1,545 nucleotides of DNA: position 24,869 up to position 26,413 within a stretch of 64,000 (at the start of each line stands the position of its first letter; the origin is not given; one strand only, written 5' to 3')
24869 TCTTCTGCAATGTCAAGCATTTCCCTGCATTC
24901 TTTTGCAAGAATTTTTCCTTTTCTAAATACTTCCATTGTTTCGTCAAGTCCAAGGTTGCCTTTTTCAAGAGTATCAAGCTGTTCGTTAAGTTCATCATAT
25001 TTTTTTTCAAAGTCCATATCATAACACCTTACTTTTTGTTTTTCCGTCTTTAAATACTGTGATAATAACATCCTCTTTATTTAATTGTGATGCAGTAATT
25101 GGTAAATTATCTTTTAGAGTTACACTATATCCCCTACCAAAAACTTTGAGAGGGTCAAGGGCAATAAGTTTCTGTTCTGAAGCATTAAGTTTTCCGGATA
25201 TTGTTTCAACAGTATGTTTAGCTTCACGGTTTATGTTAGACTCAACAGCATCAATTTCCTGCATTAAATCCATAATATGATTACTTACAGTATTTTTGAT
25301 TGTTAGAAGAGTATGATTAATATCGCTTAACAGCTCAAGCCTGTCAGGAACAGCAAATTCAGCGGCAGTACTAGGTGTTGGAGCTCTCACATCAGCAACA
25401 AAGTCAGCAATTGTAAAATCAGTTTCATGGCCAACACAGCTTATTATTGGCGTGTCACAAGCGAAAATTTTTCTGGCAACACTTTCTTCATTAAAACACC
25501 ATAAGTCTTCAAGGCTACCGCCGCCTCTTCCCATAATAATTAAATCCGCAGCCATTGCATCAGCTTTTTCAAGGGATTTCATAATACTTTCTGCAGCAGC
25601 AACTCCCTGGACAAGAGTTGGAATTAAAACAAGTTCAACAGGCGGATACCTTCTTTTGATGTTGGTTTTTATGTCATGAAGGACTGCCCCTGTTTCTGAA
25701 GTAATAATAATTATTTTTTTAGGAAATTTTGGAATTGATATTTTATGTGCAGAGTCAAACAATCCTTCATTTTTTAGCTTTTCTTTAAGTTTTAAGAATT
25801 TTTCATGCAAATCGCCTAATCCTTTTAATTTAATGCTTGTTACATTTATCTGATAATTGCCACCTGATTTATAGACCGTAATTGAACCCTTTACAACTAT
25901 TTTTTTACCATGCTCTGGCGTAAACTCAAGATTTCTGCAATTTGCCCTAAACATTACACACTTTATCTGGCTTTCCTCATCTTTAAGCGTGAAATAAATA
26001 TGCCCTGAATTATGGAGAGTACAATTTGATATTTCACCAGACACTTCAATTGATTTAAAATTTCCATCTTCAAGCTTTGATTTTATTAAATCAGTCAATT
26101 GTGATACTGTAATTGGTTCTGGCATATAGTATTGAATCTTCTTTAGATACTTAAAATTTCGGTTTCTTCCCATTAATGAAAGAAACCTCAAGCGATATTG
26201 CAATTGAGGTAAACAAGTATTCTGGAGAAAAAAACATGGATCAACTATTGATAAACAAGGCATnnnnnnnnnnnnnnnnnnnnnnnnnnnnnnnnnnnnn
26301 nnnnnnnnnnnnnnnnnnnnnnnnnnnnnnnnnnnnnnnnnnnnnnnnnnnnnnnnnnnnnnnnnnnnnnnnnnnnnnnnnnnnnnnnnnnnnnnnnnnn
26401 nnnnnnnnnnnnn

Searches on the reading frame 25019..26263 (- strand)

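Call 96: search_protein_families(library=pfam, proteins=[window:25019-26263:-], max_evalue=0.0001)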
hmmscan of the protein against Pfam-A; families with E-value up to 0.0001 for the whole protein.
window:25019-26263:- (414 aa): 3 families
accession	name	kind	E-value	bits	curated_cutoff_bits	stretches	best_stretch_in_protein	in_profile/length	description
PF02601.20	Exonuc_VII_L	-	3.6e-80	270.2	35.9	2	168-365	1-198/315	Exonuclease VII, large subunit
PF13742.12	tRNA_anti_2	-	7.5e-32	109.9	27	1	51-144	1-94/95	OB-fold nucleic acid binding domain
PF01336.31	tRNA_anti-codon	-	1e-13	51.5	27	1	73-145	2-73/75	OB-fold nucleic acid binding domain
